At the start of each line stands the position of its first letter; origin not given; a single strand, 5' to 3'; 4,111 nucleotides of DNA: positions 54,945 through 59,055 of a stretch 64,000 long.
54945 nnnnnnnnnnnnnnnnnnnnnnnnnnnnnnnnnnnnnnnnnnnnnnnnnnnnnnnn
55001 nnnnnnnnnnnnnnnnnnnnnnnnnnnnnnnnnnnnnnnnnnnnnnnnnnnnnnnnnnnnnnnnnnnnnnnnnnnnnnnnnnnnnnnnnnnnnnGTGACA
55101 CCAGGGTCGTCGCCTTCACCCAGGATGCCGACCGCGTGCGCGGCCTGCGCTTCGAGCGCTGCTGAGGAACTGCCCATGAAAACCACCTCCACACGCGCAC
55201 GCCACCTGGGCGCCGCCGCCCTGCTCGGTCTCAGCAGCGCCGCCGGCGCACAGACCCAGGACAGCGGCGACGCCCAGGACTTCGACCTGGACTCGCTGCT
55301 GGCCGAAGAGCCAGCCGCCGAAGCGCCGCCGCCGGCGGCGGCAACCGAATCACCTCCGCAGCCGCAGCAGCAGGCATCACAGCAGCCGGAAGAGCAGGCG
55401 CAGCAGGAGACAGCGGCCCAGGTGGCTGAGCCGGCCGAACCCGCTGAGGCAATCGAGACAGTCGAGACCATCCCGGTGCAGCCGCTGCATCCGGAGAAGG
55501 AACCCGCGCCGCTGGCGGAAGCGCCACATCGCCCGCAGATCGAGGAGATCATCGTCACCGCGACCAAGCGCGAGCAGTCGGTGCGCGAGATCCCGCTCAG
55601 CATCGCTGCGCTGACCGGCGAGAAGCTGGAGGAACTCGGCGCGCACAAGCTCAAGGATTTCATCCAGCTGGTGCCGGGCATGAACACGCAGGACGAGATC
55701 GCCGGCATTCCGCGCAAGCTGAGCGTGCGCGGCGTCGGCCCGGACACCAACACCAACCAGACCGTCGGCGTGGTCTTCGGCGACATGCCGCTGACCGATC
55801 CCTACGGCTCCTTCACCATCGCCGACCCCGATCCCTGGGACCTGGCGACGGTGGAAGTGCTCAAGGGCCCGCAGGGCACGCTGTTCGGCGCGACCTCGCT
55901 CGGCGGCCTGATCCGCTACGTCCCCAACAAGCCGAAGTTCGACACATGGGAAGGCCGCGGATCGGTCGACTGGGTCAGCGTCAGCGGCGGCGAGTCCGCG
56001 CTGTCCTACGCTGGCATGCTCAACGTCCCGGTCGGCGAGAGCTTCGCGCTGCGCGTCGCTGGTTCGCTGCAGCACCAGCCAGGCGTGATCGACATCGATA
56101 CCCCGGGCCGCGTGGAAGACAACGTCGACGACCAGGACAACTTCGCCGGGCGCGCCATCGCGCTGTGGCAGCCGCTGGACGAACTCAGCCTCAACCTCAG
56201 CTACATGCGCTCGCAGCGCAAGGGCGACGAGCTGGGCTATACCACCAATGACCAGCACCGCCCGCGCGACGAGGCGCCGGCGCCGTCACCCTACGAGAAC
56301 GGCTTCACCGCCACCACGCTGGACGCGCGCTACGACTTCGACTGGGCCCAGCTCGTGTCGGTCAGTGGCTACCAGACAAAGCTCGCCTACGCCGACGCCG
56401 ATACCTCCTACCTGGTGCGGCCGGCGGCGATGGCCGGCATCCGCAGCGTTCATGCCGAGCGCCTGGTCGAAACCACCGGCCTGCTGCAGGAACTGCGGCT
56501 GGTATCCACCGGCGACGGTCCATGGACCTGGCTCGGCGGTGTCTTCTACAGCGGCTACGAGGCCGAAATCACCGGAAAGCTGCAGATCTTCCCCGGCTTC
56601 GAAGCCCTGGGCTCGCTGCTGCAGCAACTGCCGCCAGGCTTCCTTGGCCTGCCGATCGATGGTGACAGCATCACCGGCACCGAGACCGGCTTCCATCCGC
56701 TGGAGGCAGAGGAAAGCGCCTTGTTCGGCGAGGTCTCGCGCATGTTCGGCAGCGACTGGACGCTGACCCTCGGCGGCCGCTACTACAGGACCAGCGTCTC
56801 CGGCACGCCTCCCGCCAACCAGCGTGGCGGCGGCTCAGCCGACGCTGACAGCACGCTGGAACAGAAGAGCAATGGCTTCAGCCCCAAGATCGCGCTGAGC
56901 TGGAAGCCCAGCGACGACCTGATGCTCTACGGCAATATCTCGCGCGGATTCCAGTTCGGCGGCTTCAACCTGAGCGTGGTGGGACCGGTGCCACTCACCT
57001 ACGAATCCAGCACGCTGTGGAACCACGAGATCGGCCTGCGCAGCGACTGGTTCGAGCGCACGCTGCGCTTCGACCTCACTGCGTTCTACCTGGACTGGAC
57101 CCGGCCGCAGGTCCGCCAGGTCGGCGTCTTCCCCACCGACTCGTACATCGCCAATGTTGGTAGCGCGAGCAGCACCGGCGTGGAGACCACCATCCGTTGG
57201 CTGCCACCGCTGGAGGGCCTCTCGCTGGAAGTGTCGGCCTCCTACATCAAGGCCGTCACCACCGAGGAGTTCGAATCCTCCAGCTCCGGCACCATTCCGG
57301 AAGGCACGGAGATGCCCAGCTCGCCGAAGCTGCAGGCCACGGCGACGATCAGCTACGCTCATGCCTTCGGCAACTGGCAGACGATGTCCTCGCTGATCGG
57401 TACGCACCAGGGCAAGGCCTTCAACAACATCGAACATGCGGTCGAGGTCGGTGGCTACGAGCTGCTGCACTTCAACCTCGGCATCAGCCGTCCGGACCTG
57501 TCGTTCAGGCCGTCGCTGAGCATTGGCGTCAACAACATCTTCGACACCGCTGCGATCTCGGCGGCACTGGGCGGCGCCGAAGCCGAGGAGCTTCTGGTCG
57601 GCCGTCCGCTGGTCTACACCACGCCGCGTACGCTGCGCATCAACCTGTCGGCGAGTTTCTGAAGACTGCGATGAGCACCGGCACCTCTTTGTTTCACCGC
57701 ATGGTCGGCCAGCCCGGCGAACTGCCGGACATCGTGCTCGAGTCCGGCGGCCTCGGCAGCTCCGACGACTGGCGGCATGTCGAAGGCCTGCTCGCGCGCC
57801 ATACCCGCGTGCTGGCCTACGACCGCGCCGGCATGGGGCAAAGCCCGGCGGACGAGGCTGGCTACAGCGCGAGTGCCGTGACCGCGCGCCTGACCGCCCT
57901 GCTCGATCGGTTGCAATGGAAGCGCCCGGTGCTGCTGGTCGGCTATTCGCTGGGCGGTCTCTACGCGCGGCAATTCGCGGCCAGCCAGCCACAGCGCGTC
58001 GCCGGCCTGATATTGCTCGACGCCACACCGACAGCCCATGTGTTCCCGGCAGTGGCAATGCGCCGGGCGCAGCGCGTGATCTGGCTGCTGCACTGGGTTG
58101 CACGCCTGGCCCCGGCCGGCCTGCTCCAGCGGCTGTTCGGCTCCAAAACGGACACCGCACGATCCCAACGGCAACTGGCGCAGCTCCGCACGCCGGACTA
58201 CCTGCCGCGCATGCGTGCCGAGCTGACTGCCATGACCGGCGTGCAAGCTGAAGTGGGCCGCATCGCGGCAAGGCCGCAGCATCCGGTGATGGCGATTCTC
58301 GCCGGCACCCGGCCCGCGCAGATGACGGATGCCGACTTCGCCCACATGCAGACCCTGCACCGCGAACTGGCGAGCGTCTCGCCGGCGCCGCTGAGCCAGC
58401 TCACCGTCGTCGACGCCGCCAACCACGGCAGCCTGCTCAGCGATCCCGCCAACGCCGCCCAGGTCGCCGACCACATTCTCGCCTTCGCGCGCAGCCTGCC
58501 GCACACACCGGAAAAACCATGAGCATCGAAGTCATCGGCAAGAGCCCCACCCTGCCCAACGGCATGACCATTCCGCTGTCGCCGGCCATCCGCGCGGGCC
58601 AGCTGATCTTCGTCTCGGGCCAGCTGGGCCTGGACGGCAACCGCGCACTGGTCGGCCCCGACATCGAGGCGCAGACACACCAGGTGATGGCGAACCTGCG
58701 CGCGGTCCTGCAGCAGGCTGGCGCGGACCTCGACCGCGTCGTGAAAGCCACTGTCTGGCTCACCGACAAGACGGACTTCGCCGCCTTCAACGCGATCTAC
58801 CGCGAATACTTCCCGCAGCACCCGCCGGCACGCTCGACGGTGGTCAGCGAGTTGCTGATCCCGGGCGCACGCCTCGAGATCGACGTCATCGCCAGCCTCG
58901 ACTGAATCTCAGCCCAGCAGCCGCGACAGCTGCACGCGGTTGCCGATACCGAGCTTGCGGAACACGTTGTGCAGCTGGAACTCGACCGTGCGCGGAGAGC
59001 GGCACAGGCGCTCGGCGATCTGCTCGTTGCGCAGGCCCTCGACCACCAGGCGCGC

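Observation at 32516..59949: Candidate uncharacterised uptake and catabolism system for D-amino-acid-containing peptides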

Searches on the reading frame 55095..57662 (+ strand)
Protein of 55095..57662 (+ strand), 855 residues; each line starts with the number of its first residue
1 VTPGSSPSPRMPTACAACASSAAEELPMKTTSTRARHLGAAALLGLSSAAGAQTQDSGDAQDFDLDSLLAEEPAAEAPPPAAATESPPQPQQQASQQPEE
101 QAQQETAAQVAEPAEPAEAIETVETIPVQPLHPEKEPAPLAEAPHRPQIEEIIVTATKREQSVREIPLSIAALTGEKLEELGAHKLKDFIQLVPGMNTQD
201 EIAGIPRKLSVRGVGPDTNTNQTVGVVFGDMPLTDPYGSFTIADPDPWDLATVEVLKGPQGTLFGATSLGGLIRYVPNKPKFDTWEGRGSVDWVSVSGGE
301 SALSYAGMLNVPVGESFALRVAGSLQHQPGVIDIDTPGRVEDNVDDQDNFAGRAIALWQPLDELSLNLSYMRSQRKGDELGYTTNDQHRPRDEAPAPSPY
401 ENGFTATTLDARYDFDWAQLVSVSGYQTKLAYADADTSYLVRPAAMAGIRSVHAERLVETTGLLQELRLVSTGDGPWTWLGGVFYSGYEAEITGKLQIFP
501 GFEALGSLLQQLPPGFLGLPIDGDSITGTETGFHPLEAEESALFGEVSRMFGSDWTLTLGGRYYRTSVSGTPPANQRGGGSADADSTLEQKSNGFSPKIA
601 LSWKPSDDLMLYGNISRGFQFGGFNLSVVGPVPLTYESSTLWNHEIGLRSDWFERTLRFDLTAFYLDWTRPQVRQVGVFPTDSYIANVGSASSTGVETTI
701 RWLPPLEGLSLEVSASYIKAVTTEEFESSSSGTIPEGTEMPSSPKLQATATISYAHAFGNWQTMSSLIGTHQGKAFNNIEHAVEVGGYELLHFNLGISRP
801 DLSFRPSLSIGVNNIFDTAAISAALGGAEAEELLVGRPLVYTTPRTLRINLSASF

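Call 6: search_protein_families(library=pfam, proteins=[window:55095-57662:+], max_evalue=0.001)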
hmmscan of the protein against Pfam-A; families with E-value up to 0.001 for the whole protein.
window:55095-57662:+ (855 aa): 2 families
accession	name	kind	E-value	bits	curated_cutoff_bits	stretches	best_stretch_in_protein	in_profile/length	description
PF00593.30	TonB_dep_Rec_b-barrel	-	1.3e-41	144.3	27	1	394-815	48-436/436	TonB dependent receptor-like, beta-barrel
PF07715.20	Plug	-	4.5e-16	59.7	23.9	1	163-271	2-106/107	TonB-dependent Receptor Plug Domain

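Call 8: search_protein_families(library=ncbifam, proteins=[window:55095-57662:+], max_evalue=0.00001)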
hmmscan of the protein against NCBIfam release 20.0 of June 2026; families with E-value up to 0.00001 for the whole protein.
window:55095-57662:+ (855 aa): 14 families
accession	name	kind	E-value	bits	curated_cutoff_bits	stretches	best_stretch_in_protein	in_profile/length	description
TIGR01783.1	TonB-siderophor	subfamily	6.2e-47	160.6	223.5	2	543-855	365-649/649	TonB-dependent siderophore receptor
TIGR01785.1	TonB-hemin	subfamily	3.5e-20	72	316.85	2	150-275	2-126/677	TonB-dependent heme/hemoglobin receptor family protein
TIGR01786.1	TonB-hemlactrns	subfamily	2.1e-15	56.1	323.75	2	533-619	385-462/719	TonB-dependent hemoglobin/transferrin/lactoferrin family receptor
NF047944.1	FoxamRcptFoxA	equivalog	5.4e-11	41.5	1300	1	154-284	42-169/697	ferrioxamine B receptor FoxA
NF010010.0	PRK13483.1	equivalog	2.3e-10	39.1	927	1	143-292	27-176/660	ligand-gated channel protein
NF010651.0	PRK14050.1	equivalog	1.7e-09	36.4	884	1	140-281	53-189/730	TonB-dependent siderophore receptor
NF010650.0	PRK14049.1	equivalog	6.3e-09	34.6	904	1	155-283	71-193/729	ferrioxamine B receptor precursor protein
NF007465.0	PRK10044.1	equivalog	7.9e-09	34.2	803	1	144-284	57-193/726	ferrichrome porin FhuA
NF007478.2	PRK10064.1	equivalog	1.7e-07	29.9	745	1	149-293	30-172/663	catecholate siderophore receptor CirA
NF053590.1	TonB_dep_TOL0244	equivalog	1.9e-07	30.1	645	0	148-276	9-138/604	TOL_0244 family TonB-dependent receptor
TIGR04056.1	OMP_RagA_SusC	subfamily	2.7e-06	26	368.25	0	148-266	77-192/981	SusC/RagA family TonB-linked outer membrane protein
NF010011.0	PRK13484.1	equivalog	3.9e-06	25.4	1197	0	148-289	29-170/682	IreA family TonB-dependent siderophore receptor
NF050067.1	TonBEntbctnRecCfrA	equivalog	4.5e-06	25.3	1200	0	146-288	23-167/698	TonB-dependent ferric enterobactin receptor CfrA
NF010038.0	PRK13513.1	equivalog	7.2e-06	24.8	942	0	149-415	35-293/659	ligand-gated channel protein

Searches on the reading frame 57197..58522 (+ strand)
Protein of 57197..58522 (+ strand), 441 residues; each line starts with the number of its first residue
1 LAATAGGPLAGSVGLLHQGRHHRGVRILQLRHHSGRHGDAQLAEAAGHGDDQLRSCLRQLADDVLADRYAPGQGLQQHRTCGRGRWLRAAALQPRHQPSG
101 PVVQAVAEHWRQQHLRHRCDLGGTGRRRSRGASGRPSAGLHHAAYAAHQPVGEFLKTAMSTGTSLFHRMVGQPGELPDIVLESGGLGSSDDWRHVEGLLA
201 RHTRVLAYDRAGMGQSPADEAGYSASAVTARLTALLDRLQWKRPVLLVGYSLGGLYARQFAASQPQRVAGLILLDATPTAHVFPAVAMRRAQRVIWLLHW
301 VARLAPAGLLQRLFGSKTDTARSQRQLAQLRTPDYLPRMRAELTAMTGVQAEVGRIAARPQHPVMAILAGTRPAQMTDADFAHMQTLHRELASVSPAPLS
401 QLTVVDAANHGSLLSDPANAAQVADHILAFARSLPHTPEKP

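Call 6: search_protein_families(library=pfam, proteins=[window:57197-58522:+], max_evalue=0.001)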
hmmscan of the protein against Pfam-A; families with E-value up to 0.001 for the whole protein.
window:57197-58522:+ (441 aa): 5 families
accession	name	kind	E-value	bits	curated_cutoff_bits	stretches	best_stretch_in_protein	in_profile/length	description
PF00561.26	Abhydrolase_1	-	1.2e-19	71.4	25.8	1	179-304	3-130/245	alpha/beta hydrolase fold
PF12697.13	Abhydrolase_6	-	3.7e-17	64.1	26.3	1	179-421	1-215/217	Alpha/beta hydrolase family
PF12146.15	Hydrolase_4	-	1.6e-09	37.8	27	1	196-348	25-173/239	Serine aminopeptidase, S33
PF03096.20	Ndr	-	3.3e-05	23.2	23.3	1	224-321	81-177/283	Ndr family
PF00975.26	Thioesterase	-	4.2e-05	24.3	26.4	1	186-293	10-119/226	Thioesterase domain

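Call 8: search_protein_families(library=ncbifam, proteins=[window:57197-58522:+], max_evalue=0.00001)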
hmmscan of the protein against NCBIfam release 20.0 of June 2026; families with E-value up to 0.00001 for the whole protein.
window:57197-58522:+ (441 aa): 18 families
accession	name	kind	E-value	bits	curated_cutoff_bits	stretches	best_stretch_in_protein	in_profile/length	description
NF051488.1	bifunc_PcaDC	exception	3.3e-16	59.4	390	1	169-423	6-245/375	bifunctional 3-oxoadipate enol-lactonase/4-carboxymuconolactone decarboxylase PcaDC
TIGR02427.1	protocat_pcaD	equivalog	4.2e-16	59.1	255.85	1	165-277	2-113/251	3-oxoadipate enol-lactonase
NF051487.1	bifunc_PcaCD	exception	1.3e-13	50.8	430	1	145-423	140-406/413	bifunctional 4-carboxymuconolactone decarboxylase/3-oxoadipate enol-lactonase PcaCD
TIGR03695.1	menH_SHCHC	equivalog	4.3e-13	49.3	208.55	1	179-417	5-240/252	2-succinyl-6-hydroxy-2,4-cyclohexadiene-1-carboxylate synthase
NF002938.0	PRK03592.1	equivalog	1.1e-12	47.9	241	1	175-278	29-131/298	haloalkane dehalogenase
TIGR03611.1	RutD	equivalog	1.2e-11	44.5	238.5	1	175-276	12-113/258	pyrimidine utilization protein D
NF011457.0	PRK14875.1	equivalog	2.3e-11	43.3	307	1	179-274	135-229/372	acetoin dehydrogenase dihydrolipoyllysine-residue acetyltransferase subunit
NF050089.1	i_nPHAscl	equivalog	5e-11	42.2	300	1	175-279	17-120/288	intracellular short-chain-length polyhydroxyalkanoate depolymerase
NF045632.1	hydroxlase_HsaD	equivalog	6.3e-10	38.4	400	1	163-275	22-136/290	4,5:9,10-diseco-3-hydroxy-5,9,17-trioxoandrosta-1(10),2-diene-4-oate hydrolase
NF004514.1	PRK05855.1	equivalog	8.7e-10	37.8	455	1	161-259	8-107/578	SDR family oxidoreductase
TIGR01738.1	bioH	equivalog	7.7e-09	35.5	206.95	1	188-279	16-101/245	pimeloyl-ACP methyl ester esterase BioH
NF045945.1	ProImpepLactob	equivalog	1.1e-08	34.9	400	1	165-289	15-144/293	proline iminopeptidase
NF006449.0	PRK08775.1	equivalog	1.2e-08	34.3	296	1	201-296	99-191/344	homoserine O-succinyltransferase MetX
TIGR03056.1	bchO_mg_che_rel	equivalog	2.4e-08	33.3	172.55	1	175-269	27-121/278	alpha/beta fold hydrolase BchO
NF008340.0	PRK11126.1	equivalog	2.9e-08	33.2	261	1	175-303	13-135/255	2-succinyl-6-hydroxy-2,4-cyclohexadiene-1-carboxylate synthase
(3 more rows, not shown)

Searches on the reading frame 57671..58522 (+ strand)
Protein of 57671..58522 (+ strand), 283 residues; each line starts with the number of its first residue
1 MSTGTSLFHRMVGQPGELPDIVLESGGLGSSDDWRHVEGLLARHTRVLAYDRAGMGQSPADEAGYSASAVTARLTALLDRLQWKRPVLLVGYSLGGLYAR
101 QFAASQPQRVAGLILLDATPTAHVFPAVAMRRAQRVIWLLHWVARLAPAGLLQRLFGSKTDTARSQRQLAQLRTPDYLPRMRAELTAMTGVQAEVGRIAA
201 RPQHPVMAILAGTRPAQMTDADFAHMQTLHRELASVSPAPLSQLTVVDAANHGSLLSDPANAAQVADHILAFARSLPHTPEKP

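Call 48: search_solved_structures(query=window:57671-58522:+, max_evalue=0.001)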
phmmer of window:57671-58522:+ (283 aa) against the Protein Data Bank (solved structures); distinct sequences matched with E-value up to 0.001: 126 (the best 60 are shown).
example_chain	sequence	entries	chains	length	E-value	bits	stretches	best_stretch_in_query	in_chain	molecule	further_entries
1a88_A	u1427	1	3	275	1.1e-10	44.9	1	2-123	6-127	CHLOROPEROXIDASE L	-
6eb3_A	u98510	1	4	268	2.2e-09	40.7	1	4-255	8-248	Est1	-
8v16_C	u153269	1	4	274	2.4e-09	40.6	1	4-256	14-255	Esterase 1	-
7jqz_A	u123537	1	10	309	4.3e-09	39.8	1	13-128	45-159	Alpha/beta hydrolase fold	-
2xua_A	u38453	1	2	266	7.9e-09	38.9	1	3-119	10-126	3-OXOADIPATE ENOL-LACTONASE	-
3ia2_A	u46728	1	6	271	2.4e-08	37.3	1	20-119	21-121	Arylesterase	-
1va4_A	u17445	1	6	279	2.4e-08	37.3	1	20-119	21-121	Arylesterase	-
8pi1_A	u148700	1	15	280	2.5e-08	37.3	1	20-119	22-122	Arylesterase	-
7c4d_A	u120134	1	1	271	2.7e-08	37.1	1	6-135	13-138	Putative esterase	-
3t4u_A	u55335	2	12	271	4.3e-08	36.5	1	20-119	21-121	Arylesterase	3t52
4lxg_A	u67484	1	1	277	5.1e-08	36.3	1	19-121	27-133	MCP Hydrolase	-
3om8_A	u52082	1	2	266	5.3e-08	36.2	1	2-128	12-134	Probable hydrolase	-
7jqy_A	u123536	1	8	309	8.7e-08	35.5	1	8-138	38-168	Cif-like 1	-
3hea_A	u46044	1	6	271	1.2e-07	35.1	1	24-119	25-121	Arylesterase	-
3hi4_A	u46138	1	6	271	1.2e-07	35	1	24-119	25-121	Arylesterase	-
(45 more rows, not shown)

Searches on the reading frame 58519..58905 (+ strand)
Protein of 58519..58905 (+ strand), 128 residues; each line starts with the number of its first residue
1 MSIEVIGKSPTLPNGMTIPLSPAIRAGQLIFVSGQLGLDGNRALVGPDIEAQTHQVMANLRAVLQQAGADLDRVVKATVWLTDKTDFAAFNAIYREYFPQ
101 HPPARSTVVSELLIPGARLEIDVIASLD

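Call 6: search_protein_families(library=pfam, proteins=[window:58519-58905:+], max_evalue=0.001)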
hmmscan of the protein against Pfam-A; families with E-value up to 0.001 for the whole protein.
window:58519-58905:+ (128 aa): 1 family
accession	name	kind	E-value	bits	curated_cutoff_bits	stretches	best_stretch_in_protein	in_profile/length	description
PF01042.26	Ribonuc_L-PSP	-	7.7e-34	116.7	27.3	1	19-126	10-120/121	Endoribonuclease L-PSP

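Call 8: search_protein_families(library=ncbifam, proteins=[window:58519-58905:+], max_evalue=0.00001)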
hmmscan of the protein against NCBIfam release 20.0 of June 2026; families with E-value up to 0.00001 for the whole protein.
window:58519-58905:+ (128 aa): 3 families
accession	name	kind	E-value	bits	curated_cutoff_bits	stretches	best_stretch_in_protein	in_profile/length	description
TIGR00004.1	TIGR00004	subfamily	3e-32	111.5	106.25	1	19-126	15-124/125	Rid family detoxifying hydrolase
TIGR03610.1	RutC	equivalog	5.5e-21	75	169.1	1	11-126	6-125/127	pyrimidine utilization protein C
NF008490.0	PRK11401.1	equivalog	2.5e-14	53.3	222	1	19-125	16-125/129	enamine/imine deaminase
